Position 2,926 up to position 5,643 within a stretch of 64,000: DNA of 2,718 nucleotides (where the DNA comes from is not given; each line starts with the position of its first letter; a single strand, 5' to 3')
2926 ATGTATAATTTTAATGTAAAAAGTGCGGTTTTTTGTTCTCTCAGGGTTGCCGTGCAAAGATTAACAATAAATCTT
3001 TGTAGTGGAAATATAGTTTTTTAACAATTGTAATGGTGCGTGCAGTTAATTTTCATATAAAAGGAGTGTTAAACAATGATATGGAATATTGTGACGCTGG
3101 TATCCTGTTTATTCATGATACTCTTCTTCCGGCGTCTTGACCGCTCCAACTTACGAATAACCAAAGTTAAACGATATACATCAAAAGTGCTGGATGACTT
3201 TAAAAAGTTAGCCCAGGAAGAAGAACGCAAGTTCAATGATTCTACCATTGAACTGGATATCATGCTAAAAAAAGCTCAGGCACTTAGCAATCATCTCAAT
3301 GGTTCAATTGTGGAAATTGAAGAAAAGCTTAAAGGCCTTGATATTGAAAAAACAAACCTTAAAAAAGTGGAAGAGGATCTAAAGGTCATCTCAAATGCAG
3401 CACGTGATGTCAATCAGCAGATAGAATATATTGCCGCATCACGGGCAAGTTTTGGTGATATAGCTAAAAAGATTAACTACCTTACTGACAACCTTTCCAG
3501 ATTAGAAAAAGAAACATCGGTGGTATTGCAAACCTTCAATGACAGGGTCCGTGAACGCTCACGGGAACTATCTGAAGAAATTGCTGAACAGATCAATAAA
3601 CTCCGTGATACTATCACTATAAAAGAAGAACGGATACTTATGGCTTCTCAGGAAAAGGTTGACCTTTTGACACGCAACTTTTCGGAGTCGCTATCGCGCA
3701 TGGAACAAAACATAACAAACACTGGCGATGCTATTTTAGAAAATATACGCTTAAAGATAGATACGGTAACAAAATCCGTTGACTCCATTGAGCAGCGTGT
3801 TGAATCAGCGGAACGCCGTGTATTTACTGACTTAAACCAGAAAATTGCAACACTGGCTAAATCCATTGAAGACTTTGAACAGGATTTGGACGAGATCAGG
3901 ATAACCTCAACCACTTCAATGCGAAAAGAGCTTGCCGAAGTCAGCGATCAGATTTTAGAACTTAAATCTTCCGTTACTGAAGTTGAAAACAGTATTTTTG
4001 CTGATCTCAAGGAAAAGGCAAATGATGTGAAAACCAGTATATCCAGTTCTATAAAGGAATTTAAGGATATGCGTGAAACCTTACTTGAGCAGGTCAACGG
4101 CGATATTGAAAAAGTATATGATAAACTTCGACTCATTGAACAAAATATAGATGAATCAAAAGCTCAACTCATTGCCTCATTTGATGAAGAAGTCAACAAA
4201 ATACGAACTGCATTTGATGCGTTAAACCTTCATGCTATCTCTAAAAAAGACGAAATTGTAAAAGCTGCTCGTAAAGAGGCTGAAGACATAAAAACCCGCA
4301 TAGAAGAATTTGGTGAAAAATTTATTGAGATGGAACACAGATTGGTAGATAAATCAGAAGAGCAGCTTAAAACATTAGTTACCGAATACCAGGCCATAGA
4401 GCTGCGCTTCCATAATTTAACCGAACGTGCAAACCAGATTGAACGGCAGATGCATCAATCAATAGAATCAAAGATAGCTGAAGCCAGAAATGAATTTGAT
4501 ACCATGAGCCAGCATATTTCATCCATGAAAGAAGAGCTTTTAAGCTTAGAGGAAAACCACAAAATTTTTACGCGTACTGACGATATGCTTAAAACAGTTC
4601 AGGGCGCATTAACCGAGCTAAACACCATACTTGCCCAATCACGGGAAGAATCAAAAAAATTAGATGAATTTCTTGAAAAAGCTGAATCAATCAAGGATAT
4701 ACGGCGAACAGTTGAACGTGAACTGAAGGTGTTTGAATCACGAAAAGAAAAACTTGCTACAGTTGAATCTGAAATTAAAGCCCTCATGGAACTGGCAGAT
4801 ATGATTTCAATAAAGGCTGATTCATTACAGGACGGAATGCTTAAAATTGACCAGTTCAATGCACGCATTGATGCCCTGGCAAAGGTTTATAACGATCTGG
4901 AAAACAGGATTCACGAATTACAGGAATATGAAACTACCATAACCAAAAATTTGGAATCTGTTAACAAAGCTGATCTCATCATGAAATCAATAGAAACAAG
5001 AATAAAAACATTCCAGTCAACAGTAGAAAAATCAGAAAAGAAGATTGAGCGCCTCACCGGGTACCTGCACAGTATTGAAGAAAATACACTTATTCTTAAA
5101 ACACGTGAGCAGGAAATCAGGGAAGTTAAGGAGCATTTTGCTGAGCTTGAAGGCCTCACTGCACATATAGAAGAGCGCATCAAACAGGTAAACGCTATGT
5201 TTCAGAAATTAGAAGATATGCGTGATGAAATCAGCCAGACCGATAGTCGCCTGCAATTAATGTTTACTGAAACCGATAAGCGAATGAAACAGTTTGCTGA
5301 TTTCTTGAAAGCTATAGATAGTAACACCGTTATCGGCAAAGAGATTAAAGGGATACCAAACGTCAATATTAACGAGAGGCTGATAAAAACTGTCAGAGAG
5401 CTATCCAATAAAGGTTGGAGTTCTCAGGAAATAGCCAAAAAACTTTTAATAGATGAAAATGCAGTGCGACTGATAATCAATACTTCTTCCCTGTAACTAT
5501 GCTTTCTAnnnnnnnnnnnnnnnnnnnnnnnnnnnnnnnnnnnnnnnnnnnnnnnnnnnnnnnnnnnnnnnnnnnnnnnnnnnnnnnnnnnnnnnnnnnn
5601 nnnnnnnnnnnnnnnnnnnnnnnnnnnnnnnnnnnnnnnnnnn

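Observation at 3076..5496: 806-aa membrane-anchored coiled-coil protein ending in a helix-turn-helix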

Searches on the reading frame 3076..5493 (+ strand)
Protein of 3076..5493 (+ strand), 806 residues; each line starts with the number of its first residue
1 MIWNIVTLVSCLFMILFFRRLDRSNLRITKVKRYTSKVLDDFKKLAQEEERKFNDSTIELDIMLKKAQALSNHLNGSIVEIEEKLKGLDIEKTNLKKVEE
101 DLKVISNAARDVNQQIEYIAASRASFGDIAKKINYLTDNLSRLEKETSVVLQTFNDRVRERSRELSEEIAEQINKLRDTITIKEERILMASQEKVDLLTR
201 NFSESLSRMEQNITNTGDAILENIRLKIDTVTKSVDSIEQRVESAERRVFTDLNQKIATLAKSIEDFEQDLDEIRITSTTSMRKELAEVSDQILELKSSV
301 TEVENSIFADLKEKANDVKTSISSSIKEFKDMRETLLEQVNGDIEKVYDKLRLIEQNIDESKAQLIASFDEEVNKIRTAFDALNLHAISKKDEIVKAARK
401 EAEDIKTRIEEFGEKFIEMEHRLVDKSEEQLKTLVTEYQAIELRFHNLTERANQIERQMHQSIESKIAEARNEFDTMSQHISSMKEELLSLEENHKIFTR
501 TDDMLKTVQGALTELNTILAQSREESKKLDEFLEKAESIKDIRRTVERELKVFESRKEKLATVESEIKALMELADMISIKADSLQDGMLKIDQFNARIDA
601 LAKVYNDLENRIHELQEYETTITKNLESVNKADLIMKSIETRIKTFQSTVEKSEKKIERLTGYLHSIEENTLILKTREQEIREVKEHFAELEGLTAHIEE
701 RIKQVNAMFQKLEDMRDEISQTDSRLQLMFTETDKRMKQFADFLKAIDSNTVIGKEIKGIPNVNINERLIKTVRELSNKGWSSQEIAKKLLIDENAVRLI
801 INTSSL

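Call 3: search_protein_families(library=pfam, proteins=[window:3076-5493:+], max_evalue=10)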
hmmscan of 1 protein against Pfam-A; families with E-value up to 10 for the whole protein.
window:3076-5493:+ (806 aa): 21 families
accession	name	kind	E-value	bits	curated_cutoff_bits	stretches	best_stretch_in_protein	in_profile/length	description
PF05531.17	NPV_P10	-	1.7e-08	35.2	29.8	3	219-275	4-62/75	Nucleopolyhedrovirus P10 protein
PF01442.23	Apolipoprotein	-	3.8e-08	33.7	90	5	191-352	24-182/190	Apolipoprotein A1/A4/E domain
PF04513.17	Baculo_PEP_C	-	1.3e-07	32.2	38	3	219-307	20-108/140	Baculovirus polyhedron envelope protein, PEP, C terminus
PF02601.20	Exonuc_VII_L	-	1.6e-06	28.3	35.9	4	309-434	143-269/315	Exonuclease VII, large subunit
PF23991.1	DUF7310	-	0.0042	18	40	1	206-249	5-46/83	Coiled-coil region of unknown function (DUF7310)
PF03763.18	Remorin_C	-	0.0058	16.8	29.7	1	237-320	17-100/107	Remorin, C-terminal region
PF04108.17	ATG17_like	-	0.0066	16.4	43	3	110-366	17-285/355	Autophagy protein ATG17-like domain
PF15711.10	ILEI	-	0.0084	17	27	0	735-776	27-68/90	Interleukin-like EMT inducer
PF10473.14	CENP-F_leu_zip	-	0.011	16.2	34.5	2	222-329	27-131/140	Leucine-rich repeats of kinetochore protein Cenp-F/LEK1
PF13887.11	MYRF_ICA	-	0.021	14.5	24.1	1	600-616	18-34/36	Myelin regulatory factor ICA domain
PF08281.18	Sigma70_r4_2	-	0.071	13.2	25.7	1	779-798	25-44/54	Sigma-70, region 4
PF24705.1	DUF7668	-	0.09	13.7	27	0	387-419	11-43/100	Domain of unknown function (DUF7668)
PF15056.11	NRN1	-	0.12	13.1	27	1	288-358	7-73/89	Neuritin protein family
PF10046.14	BLOC1_2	-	0.16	12.8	33.4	5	638-714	17-93/96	Biogenesis of lysosome-related organelles complex-1 subunit 2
PF06103.16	DUF948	-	0.34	11.6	37.2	2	498-540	39-81/89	Bacterial protein of unknown function (DUF948)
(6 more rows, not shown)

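Call 4: search_protein_families(library=ncbifam, proteins=[window:3076-5493:+], max_evalue=10)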
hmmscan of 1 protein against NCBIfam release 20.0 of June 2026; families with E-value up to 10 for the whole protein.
window:3076-5493:+ (806 aa): 24 families
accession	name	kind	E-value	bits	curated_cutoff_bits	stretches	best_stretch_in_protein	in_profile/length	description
NF047515.1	SpiroCoCo_C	equivalog_domain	5.3e-43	147.4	125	2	471-801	3-313/313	SpiroCoCo family coiled-coil protein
NF047516.1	LA_3659_fam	equivalog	2.8e-36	125.2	36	5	5-224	1-220/221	LA_3659 family protein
NF047514.1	SpiroCoCo_N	equivalog_domain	2.8e-36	125.2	75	5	5-224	1-220/221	SpiroCoCo family coiled-coil protein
TIGR02168.1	SMC_prok_B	equivalog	1.3e-15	56.3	567.35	3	464-765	671-991/1181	chromosome segregation protein SMC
NF045487.1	ASRP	equivalog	2e-14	53.1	300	3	590-731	318-460/593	archaea-specific SMC-related protein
TIGR02169.1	SMC_prok_A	equivalog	1.7e-12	45.9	729.4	3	253-496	243-480/1165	chromosome segregation protein SMC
NF003034.1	PRK03918.1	equivalog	2e-12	46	700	4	557-776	175-396/878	DNA double-strand break repair ATPase Rad50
NF041034.1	Rad50_Sulf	equivalog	9.9e-12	43.5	1000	3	183-670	195-692/872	DNA double-strand break repair ATPase Rad50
NF002572.0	PRK02224.1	equivalog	2.2e-08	32.9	1087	2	283-735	198-624/888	DNA double-strand break repair ATPase Rad50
NF041035.1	Rad50_Halo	equivalog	2.7e-08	32.7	1000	2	283-727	198-637/883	DNA double-strand break repair ATPase Rad50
TIGR04523.1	Mplasa_alph_rch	subfamily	6.5e-07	27.7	270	3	36-465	252-660/745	helix-rich protein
NF042955.1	Ppl_antiphage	equivalog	4e-06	25.1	1000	3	221-417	436-631/882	anti-phage protein Ppl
NF002244.0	PRK01156.1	equivalog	2.2e-05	22.8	847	2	253-749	202-688/895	DNA double-strand break repair ATPase Rad50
NF045780.1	TrlF_fam_ATP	equivalog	4.9e-05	22.2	350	3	484-785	451-743/944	TrlF family AAA-like ATPase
NF041751.2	sbcc_Staph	equivalog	0.0006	17.9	920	1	519-751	266-495/1007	exonuclease subunit SbcC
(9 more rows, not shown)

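Call 5: search_solved_structures(query=window:3076-5493:+, max_evalue=10)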
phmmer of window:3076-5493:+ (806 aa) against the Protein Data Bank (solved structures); distinct sequences matched with E-value up to 10: 3.
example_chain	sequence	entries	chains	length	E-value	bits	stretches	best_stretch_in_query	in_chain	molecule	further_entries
8qox_B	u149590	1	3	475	0.0018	20.3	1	188-305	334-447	Conserved membrane protein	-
6fia_A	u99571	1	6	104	0.0056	18.7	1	251-349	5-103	LINE-1 retrotransposable element ORF1 protein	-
3s84_A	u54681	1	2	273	0.12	14.3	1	326-523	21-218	Apolipoprotein A-IV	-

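Call 8: find_homologous_proteins(query=window:3076-5493:+, max_evalue=0.001)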
Query window:3076-5493:+ (806 aa): 45 proteins with E <= 0.001 among 8000 candidates.
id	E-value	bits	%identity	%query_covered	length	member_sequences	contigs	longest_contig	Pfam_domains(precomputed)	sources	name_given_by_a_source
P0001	0.0e+0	1601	98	100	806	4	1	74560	PF02601.21,PF04513.18,PF01442.24,PF05531.18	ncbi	ncbi:MAG: hypothetical protein WHV26_03965 [Spirochaetota bacterium]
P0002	2.5e-267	907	54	100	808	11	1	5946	PF27241.1,PF02601.21,PF04513.18,PF10046.15,PF01442.24,PF17072.11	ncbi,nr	ncbi:MAG: hypothetical protein EHM32_03830 [Spirochaetales bacterium]|nr:MAG: hypothetical protein E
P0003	1.2e-262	892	53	100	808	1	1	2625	PF02601.21,PF04513.18,PF01442.24,PF23991.2,PF05531.18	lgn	-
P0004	8.8e-258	876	54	100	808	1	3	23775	PF02601.21,PF13851.12,PF04513.18,PF04012.18,PF28422.1,PF04108.18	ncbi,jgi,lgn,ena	-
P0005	2.5e-251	854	52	100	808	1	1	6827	PF02601.21,PF28422.1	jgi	jgi:chromosome segregation ATPase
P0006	1.0e-223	763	49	100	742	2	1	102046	PF06009.20,PF02601.21,PF04513.18,PF01442.24,PF05531.18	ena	-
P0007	9.5e-221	753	47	100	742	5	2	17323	PF06009.20,PF04513.18,PF01442.24,PF28422.1,PF06160.18,PF05531.18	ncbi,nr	ncbi:MAG: hypothetical protein KBA61_05755 [Spirochaetes bacterium]|nr:hypothetical protein [Spiroch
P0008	4.9e-218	744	48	100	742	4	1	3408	PF06009.20,PF02601.21,PF04513.18,PF01442.24,PF07889.18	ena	-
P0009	3.6e-216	738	47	100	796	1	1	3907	PF04513.18,PF01442.24,PF28422.1,PF04108.18,PF05531.18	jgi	jgi:chromosome segregation ATPase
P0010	1.6e-213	729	47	100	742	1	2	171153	PF04513.18,PF04136.22,PF10046.15,PF01442.24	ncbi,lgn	-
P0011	5.1e-211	721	44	100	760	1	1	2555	PF02601.21,PF06103.17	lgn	-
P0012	5.8e-203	694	45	100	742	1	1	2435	PF02601.21,PF18595.7,PF01442.24,PF04108.18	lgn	-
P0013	1.7e-200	686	42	100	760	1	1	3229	PF02601.21,PF01442.24,PF28422.1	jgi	jgi:DNA repair exonuclease SbcCD ATPase subunit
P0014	1.6e-199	683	45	73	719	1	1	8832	PF04513.18,PF10046.15,PF01442.24,PF23991.2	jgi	-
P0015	1.1e-196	674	43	100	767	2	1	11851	PF04513.18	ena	-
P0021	3.5e-192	659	41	76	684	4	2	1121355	-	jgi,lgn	-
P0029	2.4e-182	626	42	100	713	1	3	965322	PF13851.12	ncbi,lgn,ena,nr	ncbi:MAG: hypothetical protein KA369_02000 [Spirochaetes bacterium]|nr:hypothetical protein [Spiroch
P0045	1.8e-9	55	21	74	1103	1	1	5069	PF04513.18,PF01442.24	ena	-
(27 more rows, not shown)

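Call 13: search_protein_families(library=pfam, proteins=[P0045], max_evalue=10)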
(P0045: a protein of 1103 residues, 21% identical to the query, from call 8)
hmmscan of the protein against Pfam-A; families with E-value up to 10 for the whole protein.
P0045 (1103 aa): 17 families
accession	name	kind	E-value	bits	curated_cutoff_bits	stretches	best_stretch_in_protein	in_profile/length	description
PF01442.23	Apolipoprotein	-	3e-08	34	90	5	432-615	7-184/190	Apolipoprotein A1/A4/E domain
PF04513.17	Baculo_PEP_C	-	9.2e-07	29.4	38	2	537-606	23-88/140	Baculovirus polyhedron envelope protein, PEP, C terminus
PF10975.14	DUF2802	-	7.7e-05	23.2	33.5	1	1073-1102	38-67/68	Protein of unknown function (DUF2802)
PF19610.4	DUF6115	-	0.00015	22.6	27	1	1003-1101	38-133/134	Family of unknown function (DUF6115)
PF02050.21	FliJ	-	0.00042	21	28.4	1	134-212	5-86/123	Flagellar FliJ protein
PF18904.5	DUF5660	-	0.0034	18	24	1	956-1045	3-91/109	Domain of unknown function (DUF5660)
PF07889.17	DUF1664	-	0.0061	17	34.6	6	127-213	41-122/124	Protein of unknown function (DUF1664)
PF10046.14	BLOC1_2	-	0.013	16.3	33.4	2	69-124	38-93/96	Biogenesis of lysosome-related organelles complex-1 subunit 2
PF01519.22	DUF16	-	0.02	15.8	40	1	122-206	25-104/104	Protein of unknown function DUF16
PF22952.2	KH_11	-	0.06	14.1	24.6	1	858-900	12-54/85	Eukaryotic type KH-domain (KH-domain type I)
PF24409.1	wHTH-PRTase_assc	-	0.12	12.9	27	1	1071-1100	3-33/83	wHTH-PRTase associated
PF12826.13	HHH_2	-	0.18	12.5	27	1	943-979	13-49/64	Helix-hairpin-helix motif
PF10506.14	USHBP1_PDZ-bd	-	0.31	11.7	24.5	1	828-855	2-29/65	Harmonin-binding protein USHBP1, PDZ-binding domain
PF00700.27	Flagellin_C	-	0.41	11.4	23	0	684-713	6-35/86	Bacterial flagellin C-terminal helical region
PF20663.3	COG4_N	-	3.6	8.1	27.3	1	83-145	3-65/107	Conserved oligomeric Golgi complex subunit 4, N-terminal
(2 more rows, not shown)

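Call 14: search_protein_families(library=ncbifam, proteins=[P0045], max_evalue=10)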
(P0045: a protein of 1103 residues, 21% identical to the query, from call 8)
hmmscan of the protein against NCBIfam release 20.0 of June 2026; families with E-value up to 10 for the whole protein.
P0045 (1103 aa): 17 families
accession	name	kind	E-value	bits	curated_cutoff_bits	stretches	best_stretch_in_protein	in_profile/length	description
NF047515.1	SpiroCoCo_C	equivalog_domain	3.7e-101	338.4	125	2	789-1099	1-313/313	SpiroCoCo family coiled-coil protein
NF047516.1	LA_3659_fam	equivalog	2.4e-65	220.2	36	6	8-236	1-211/221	LA_3659 family protein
NF047514.1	SpiroCoCo_N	equivalog_domain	2.4e-65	220.2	75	6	8-236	1-211/221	SpiroCoCo family coiled-coil protein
TIGR02168.1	SMC_prok_B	equivalog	1e-12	46.7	567.35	4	54-288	239-479/1181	chromosome segregation protein SMC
TIGR02169.1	SMC_prok_A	equivalog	2.7e-09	35.3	729.4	6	21-219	258-448/1165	chromosome segregation protein SMC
NF003034.1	PRK03918.1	equivalog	3.7e-08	31.8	700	4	24-579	160-703/878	DNA double-strand break repair ATPase Rad50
NF045487.1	ASRP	equivalog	3.8e-08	32.4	300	3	24-420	94-466/593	archaea-specific SMC-related protein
NF002572.0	PRK02224.1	equivalog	9e-07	27.6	1087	3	588-1039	213-629/888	DNA double-strand break repair ATPase Rad50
NF041034.1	Rad50_Sulf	equivalog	2.7e-05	22.3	1000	3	741-1028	443-716/872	DNA double-strand break repair ATPase Rad50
TIGR04523.1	Mplasa_alph_rch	subfamily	0.0001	20.4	270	3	22-392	363-725/745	helix-rich protein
NF045780.1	TrlF_fam_ATP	equivalog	0.00041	19.2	350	3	48-350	453-757/944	TrlF family AAA-like ATPase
TIGR02522.1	pilus_cpaD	subfamily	0.023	14.5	94.45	1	694-804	28-137/198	CpaD family pilus assembly lipoprotein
NF033491.1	BA3454_fam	equivalog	0.096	12.3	40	1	1026-1044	21-39/43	BA3454 family stress response protein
NF011450.0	PRK14872.1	equivalog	0.2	10.9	407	1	574-653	28-102/338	rod shape-determining protein MreC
NF041035.1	Rad50_Halo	equivalog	0.53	8.6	1000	2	18-287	164-427/883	DNA double-strand break repair ATPase Rad50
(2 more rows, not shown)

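Call 19: find_homologous_proteins(query=P0045, max_evalue=0.001)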
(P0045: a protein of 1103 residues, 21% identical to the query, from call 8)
Query P0045 (1103 aa): 108 proteins with E <= 0.001 among 8000 candidates.
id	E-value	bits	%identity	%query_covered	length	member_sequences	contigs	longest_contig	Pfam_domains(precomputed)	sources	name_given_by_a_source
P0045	0.0e+0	2289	100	100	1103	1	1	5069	PF04513.18,PF01442.24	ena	-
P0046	0.0e+0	1503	65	100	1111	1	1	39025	PF01442.24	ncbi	-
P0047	0.0e+0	1364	60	100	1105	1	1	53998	PF04513.18,PF01442.24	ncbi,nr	ncbi:MAG: hypothetical protein JEY99_12990 [Spirochaetales bacterium]|nr:hypothetical protein [Spiro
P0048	0.0e+0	1322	58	100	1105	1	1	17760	PF04513.18,PF01442.24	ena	-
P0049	0.0e+0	1268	56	100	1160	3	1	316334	PF04513.18,PF10046.15,PF01442.24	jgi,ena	-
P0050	0.0e+0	1160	52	100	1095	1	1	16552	PF01442.24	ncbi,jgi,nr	ncbi:MAG: hypothetical protein LBQ61_09185 [Spirochaetales bacterium]|jgi:chromosome segregation ATP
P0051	0.0e+0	1144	51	100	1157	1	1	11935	PF04513.18,PF01442.24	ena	-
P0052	0.0e+0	1101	49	100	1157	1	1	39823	PF04513.18,PF01442.24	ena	-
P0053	1.7e-267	909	45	100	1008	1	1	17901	PF04513.18,PF01442.24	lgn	-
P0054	1.1e-254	866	44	95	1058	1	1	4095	PF01442.24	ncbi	-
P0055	1.5e-249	849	40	100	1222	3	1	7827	PF01442.24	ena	-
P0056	3.8e-247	841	41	100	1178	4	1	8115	PF01442.24,PF19610.6,PF04108.18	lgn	-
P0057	2.4e-244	832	41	100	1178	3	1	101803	PF01442.24,PF19610.6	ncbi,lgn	-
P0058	6.9e-230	784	40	100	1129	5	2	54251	PF04513.18,PF01442.24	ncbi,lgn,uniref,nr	ncbi:SpiroCoCo family coiled-coil protein [Sediminispirochaeta bajacaliforniensis]|uniref:SpiroCoCo 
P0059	3.1e-229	782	40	100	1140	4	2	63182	PF04513.18,PF01442.24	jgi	jgi:chromosome segregation ATPase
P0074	1.5e-220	753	36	100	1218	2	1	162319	PF04513.18,PF01442.24,PF05531.18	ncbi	-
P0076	8.0e-220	751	39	100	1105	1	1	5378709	PF04513.18,PF28217.1,PF01442.24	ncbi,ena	-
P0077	9.9e-220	751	40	100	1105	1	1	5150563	PF04513.18,PF28217.1,PF01442.24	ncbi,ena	-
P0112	1.5e-170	588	32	100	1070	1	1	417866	PF04513.18,PF01442.24,PF19610.6,PF04108.18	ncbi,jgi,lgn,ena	-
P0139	6.3e-127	444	29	59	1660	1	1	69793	PF01442.24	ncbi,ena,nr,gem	ncbi:MAG: hypothetical protein FWG77_06190 [Treponema sp.]|nr:hypothetical protein [Treponema sp.]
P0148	3.4e-101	358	26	100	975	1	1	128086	-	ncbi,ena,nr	ncbi:MAG: hypothetical protein FWH12_07825 [Treponema sp.]|nr:hypothetical protein [Treponema sp.]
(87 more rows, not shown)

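Call 25: find_encoding_contigs(protein=P0001, flank=10000, max_places=2)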
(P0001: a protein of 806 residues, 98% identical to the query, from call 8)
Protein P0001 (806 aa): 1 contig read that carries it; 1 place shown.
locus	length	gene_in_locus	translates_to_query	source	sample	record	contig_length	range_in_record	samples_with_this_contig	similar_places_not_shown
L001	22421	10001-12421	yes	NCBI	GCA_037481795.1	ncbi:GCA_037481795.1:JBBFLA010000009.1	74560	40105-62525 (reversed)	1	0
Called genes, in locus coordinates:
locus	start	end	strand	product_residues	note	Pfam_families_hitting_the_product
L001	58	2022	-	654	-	PF00270:DEAD (weak), PF04851:ResIII (faint), PF06733:DEAD_2 (weak), PF13307:Helicase_C_2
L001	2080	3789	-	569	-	PF13717:Zn_ribbon_4, PF14333:DUF4389 (weak)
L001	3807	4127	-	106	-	-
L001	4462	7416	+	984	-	PF12895:ANAPC3 (weak), PF13424:TPR_12 (weak), PF13431:TPR_17 (weak), PF14559:TPR_19 (weak), PF00515:TPR_1, PF07719:TPR_2 (weak), PF13181:TPR_8 (weak), PF14559:TPR_19 (weak), +9 more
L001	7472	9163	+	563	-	PF02690:Na_Pi_cotrans, PF01895:PhoU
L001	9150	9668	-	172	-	PF06725:3D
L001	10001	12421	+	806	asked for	PF02601:Exonuc_VII_L (faint), PF04513:Baculo_PEP_C (faint), PF01442:Apolipoprotein (faint), PF05531:NPV_P10 (faint)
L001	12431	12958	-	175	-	-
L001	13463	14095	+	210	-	PF09335:VTT_dom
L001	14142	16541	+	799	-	PF02190:LON_substr_bdg, PF07728:AAA_5, PF00004:AAA, PF22667:Lon_lid, PF05362:Lon_C, PF13541:ChlI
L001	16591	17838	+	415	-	-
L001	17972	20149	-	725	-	PF01553:Acyltransferase, PF00561:Abhydrolase_1, PF12146:Hydrolase_4, PF12697:Abhydrolase_6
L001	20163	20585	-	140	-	PF16262:DUF4916 (faint), PF00293:NUDIX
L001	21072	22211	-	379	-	PF00989:PAS (weak), PF13426:PAS_9 (weak), PF13581:HATPase_c_2 (weak)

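Call 26: find_encoding_contigs(protein=P0029, flank=10000, max_places=2)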
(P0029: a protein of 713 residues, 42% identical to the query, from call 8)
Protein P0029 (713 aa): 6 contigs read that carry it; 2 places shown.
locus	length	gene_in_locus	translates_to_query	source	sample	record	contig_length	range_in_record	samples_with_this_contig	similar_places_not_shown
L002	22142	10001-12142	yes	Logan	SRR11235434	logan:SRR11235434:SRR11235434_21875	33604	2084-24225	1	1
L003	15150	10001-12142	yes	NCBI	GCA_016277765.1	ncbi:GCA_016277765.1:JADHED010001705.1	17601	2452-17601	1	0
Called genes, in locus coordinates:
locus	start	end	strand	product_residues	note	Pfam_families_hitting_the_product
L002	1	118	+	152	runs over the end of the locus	-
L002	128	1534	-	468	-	PF02310:B12-binding, PF04055:Radical_SAM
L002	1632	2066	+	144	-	-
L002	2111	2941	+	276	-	PF05430:Methyltransf_30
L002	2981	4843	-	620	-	-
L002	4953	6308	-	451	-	PF10396:TrmE_N, PF12631:MnmE_helical, PF00009:GTP_EFTU (faint), PF00350:Dynamin_N (faint), PF01926:MMR_HSR1, PF02421:FeoB_N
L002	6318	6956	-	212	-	PF14804:Jag_N, PF13083:KH_KhpA-B, PF01424:R3H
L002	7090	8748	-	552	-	PF14849:YidC_periplas, PF02096:60KD_IMP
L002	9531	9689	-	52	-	PF00468:Ribosomal_L34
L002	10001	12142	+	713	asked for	PF13851:GAS (faint)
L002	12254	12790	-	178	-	-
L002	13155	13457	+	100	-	-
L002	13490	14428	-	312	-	PF02163:Peptidase_M50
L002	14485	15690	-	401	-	-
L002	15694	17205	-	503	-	PF14346:DUF4398 (weak)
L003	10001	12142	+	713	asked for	PF13851:GAS (faint)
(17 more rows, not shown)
